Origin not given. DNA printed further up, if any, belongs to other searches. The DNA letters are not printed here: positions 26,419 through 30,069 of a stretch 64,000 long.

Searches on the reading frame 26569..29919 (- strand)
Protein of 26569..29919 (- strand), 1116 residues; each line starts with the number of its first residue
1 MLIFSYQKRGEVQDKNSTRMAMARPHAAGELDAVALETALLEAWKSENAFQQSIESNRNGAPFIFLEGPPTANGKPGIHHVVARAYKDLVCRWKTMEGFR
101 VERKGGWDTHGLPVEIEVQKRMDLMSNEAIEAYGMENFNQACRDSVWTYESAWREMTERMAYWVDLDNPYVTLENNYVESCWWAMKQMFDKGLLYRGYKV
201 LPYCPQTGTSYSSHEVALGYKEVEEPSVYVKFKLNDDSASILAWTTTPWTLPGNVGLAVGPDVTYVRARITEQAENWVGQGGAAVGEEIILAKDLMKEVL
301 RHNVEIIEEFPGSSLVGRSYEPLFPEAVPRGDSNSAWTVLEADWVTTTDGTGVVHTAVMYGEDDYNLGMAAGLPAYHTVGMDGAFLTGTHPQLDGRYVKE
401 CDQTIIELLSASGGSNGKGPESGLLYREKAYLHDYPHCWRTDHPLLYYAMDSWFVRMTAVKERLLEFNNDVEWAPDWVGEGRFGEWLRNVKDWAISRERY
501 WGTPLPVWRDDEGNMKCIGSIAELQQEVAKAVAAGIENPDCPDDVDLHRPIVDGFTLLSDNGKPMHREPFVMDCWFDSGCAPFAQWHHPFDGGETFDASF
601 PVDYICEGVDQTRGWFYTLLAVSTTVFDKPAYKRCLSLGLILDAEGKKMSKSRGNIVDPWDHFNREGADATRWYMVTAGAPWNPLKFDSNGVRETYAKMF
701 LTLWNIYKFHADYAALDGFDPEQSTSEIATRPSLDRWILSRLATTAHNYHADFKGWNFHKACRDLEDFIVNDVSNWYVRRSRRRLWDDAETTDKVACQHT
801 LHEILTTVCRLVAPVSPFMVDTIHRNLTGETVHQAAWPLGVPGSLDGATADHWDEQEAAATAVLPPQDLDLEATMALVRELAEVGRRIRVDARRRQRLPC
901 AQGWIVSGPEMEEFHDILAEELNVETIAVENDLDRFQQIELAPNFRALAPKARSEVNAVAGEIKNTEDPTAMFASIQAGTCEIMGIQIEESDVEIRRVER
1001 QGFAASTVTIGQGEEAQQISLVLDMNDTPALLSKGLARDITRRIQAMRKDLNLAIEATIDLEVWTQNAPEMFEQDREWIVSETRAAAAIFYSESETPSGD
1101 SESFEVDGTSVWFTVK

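Call 85: search_protein_families(library=pfam, proteins=[window:26569-29919:-], max_evalue=0.0001)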
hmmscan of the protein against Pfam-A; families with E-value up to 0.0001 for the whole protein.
window:26569-29919:- (1116 aa): 4 families
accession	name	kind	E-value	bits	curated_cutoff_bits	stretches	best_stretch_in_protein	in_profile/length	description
PF00133.28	tRNA-synt_1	-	3.4e-117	392.2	22.7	1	40-678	2-405/414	tRNA synthetases class I (I, L, M and V)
PF08264.19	Anticodon_1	-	1.1e-26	93.9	25.1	1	735-898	1-142/148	Anticodon-binding domain of tRNA ligase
PF19302.4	DUF5915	-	2e-21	76.9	27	1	916-1115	2-192/195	Domain of unknown function (DUF5915)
PF09334.17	tRNA-synt_1g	-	9.6e-14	51.4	20.1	0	642-692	321-371/391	tRNA synthetases class I (M)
